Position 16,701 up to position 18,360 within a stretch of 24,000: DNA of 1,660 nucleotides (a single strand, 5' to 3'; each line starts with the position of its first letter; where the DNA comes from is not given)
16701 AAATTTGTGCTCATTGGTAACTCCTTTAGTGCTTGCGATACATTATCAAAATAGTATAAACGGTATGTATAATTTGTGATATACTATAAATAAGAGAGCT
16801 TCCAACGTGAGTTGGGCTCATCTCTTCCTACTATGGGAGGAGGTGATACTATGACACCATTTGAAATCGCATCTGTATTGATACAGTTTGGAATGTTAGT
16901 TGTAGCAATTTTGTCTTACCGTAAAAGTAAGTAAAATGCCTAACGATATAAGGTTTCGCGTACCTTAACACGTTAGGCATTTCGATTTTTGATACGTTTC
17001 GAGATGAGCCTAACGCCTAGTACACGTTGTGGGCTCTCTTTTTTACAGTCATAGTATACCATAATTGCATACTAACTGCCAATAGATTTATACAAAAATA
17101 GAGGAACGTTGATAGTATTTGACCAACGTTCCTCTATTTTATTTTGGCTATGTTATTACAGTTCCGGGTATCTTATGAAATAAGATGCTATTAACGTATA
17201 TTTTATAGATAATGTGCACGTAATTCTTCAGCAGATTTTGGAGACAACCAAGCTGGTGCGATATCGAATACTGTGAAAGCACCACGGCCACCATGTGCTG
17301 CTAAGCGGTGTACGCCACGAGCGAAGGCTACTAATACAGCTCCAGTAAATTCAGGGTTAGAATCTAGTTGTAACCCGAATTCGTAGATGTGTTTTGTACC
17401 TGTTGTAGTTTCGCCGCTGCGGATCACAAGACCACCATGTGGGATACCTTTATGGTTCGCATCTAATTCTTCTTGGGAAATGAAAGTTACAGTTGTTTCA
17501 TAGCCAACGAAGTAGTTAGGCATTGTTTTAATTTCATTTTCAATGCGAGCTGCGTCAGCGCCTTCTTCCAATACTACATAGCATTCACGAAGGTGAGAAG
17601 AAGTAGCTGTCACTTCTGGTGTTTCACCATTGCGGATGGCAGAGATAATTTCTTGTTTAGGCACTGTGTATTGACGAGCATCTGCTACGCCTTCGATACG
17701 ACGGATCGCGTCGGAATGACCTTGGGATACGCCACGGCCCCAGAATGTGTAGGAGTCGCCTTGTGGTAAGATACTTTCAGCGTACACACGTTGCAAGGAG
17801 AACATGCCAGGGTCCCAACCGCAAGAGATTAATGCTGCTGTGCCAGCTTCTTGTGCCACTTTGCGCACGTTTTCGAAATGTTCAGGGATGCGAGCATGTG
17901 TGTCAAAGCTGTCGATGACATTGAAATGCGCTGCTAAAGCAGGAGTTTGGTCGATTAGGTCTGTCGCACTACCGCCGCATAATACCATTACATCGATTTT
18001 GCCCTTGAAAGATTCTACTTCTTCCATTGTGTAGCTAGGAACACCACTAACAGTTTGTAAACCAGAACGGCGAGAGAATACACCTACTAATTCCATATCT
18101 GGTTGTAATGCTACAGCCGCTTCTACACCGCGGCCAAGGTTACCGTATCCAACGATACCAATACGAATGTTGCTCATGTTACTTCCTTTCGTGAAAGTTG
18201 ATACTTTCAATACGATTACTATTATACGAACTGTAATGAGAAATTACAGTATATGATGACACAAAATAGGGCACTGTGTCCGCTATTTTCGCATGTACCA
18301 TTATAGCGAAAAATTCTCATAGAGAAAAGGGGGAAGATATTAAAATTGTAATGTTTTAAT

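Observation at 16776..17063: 27-codon hydrophobic ORF inside a ~290-bp imperfect inverted repeat whose arms carry mirror-image promoter-like boxes: a type I toxin-antitoxin-like module between ychF and ddh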

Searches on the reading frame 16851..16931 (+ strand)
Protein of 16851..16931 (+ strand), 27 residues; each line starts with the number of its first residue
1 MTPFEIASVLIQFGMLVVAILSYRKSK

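Call 3: search_protein_families(library=pfam, proteins=[window:16851-16931:+], max_evalue=10)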
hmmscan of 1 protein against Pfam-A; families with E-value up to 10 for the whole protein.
seq(27 aa): 1 family
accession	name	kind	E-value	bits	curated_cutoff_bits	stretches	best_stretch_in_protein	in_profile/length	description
PF16935.10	Hol_Tox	-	1.1e-07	32.1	23.3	1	1-23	1-23/34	Putative Holin-like Toxin (Hol-Tox)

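Call 4: search_protein_families(library=ncbifam, proteins=[window:16851-16931:+], max_evalue=10)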
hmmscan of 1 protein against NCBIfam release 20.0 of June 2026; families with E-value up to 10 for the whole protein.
seq(27 aa): 2 families
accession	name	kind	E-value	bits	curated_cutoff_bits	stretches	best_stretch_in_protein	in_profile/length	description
NF052249.1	ComI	equivalog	9.5e-05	22.1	55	1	10-23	10-23/30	competence inhibitor ComI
NF005163.0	PRK06638.1-3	equivalog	0.052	13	174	1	2-25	147-170/203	NADH-quinone oxidoreductase subunit J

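Call 34: search_dna_similar(query=window:16851-16931:+, collection=phages, mode=protein, max_evalue=10, max_rows=25)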
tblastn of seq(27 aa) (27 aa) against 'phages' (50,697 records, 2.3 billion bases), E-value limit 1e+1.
Records with a match: 6; places in all: 6; records where one place covers at least 80% of the query: 6.
Best place of each record, by identity: <60% 6.
By first word of the organism name: Brevibacillus 6.
By host as written in the record: Brevibacillus laterosporus 6.
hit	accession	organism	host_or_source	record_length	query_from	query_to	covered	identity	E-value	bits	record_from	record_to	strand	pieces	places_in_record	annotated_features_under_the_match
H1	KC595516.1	Brevibacillus phage Emery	Brevibacillus laterosporus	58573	1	27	100%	55.6%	9e-2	33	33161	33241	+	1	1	hypothetical protein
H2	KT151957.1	Brevibacillus phage SecTim467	Brevibacillus laterosporus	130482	1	27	100%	51.9%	4e-1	30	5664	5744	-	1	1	hypothetical protein (x2)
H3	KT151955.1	Brevibacillus phage Jenst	Brevibacillus laterosporus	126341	1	27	100%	51.9%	4e-1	30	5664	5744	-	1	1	hypothetical protein (x2)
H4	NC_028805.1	Brevibacillus phage Jenst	Brevibacillus laterosporus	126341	1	27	100%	51.9%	4e-1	30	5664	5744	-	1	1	hypothetical protein (x2)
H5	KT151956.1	Brevibacillus phage Osiris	Brevibacillus laterosporus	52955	1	27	100%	51.9%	8e-1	30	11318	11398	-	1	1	hypothetical protein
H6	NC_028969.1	Brevibacillus phage Osiris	Brevibacillus laterosporus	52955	1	27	100%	51.9%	8e-1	30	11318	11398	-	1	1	hypothetical protein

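Call 35: search_dna_similar(query=window:16851-16931:+, collection=plasmids, mode=protein, max_evalue=10, max_rows=25)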
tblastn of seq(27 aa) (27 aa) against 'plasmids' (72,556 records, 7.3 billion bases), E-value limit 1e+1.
Records with a match: 4; places in all: 4; records where one place covers at least 80% of the query: 4.
Best place of each record, by identity: <60% 4.
By first word of the organism name: Terribacillus 1; Alkalihalophilus 1; Bacillus 1; Metabacillus 1.
By predicted mobility (MOB-suite, as given by PLSDB): non-mobilizable 2; mobilizable 1; conjugative 1.
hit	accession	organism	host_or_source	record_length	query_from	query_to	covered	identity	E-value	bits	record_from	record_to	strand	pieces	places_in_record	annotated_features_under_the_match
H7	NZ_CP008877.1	Terribacillus goriensis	Cryptomeria japonica var. sinensis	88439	1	27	100%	48.1%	4e+0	29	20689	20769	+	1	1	putative holin-like toxin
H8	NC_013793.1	Alkalihalophilus pseudofirmus OF4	-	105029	1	27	100%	44.4%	2e+0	30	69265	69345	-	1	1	none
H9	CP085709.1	Bacillus sp. CMF21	single cell,soil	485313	1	25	93%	40.0%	1e+1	28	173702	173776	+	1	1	putative holin-like toxin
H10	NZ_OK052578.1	Metabacillus dongyingensis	white elm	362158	1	25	93%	40.0%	1e+1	28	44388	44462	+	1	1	putative holin-like toxin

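Call 39: get_annotated_region(hit=H1, flank=500)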
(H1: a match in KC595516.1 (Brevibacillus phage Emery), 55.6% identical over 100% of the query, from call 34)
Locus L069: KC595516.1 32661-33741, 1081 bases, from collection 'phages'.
description: Brevibacillus phage Emery, complete genome.
organism: Brevibacillus phage Emery (NCBI taxid 1296660)
taxonomy: Viruses; Duplodnaviria; Heunggongvirae; Uroviricota; Caudoviricetes
host: Brevibacillus laterosporus; source: soil sample; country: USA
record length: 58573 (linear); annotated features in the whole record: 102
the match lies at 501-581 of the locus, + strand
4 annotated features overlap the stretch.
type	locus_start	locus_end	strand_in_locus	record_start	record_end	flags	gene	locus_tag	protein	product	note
CDS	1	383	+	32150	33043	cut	-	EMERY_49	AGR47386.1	hypothetical protein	gp49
CDS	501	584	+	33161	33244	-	-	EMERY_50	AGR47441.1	hypothetical protein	gp50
CDS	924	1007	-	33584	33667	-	-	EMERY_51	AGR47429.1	hypothetical protein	gp51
CDS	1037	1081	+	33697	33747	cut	-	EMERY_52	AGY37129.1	hypothetical protein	gp52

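Call 40: get_annotated_region(hit=H7, flank=500)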
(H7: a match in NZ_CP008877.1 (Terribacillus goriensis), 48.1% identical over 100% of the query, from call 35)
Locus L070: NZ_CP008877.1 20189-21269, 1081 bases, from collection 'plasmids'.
description: Terribacillus goriensis strain MP602 plasmid pT1, complete sequence
organism: Terribacillus goriensis (NCBI taxid 386490)
taxonomy: Bacteria; Bacillota; Bacilli; Bacillales; Bacillaceae; Terribacillus; Terribacillus goriensis
host: -; source: Cryptomeria japonica var. sinensis; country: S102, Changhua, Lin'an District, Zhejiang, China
typing (MOB-suite, as given by PLSDB): mobilizable; relaxase MOBQ
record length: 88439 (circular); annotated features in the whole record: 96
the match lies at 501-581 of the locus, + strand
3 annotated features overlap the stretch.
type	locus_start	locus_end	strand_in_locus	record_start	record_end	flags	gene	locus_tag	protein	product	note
CDS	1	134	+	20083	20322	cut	-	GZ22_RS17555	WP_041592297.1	helix-turn-helix transcriptional regulator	-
CDS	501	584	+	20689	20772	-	-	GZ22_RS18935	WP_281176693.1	putative holin-like toxin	-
CDS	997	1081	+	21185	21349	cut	-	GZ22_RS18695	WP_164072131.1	hypothetical protein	-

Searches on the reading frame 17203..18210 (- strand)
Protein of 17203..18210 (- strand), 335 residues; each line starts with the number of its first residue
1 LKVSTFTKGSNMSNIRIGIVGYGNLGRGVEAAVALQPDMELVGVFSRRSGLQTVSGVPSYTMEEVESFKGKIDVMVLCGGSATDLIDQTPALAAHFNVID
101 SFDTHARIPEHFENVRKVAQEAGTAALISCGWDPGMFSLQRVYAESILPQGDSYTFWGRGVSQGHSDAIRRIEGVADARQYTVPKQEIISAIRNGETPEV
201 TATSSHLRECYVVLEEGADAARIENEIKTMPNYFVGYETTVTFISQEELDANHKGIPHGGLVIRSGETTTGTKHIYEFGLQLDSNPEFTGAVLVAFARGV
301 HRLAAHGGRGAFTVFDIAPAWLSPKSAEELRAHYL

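Call 64: search_protein_families(library=ncbifam, proteins=[window:17203-18210:-], max_evalue=1e-10)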
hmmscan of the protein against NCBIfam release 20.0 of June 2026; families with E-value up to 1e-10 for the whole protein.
window:17203-18210:- (335 aa): 1 family
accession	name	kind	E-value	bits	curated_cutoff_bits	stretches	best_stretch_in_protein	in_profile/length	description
TIGR01921.1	DAP-DH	equivalog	5.3e-131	436.7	180.6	1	12-334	1-323/324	diaminopimelate dehydrogenase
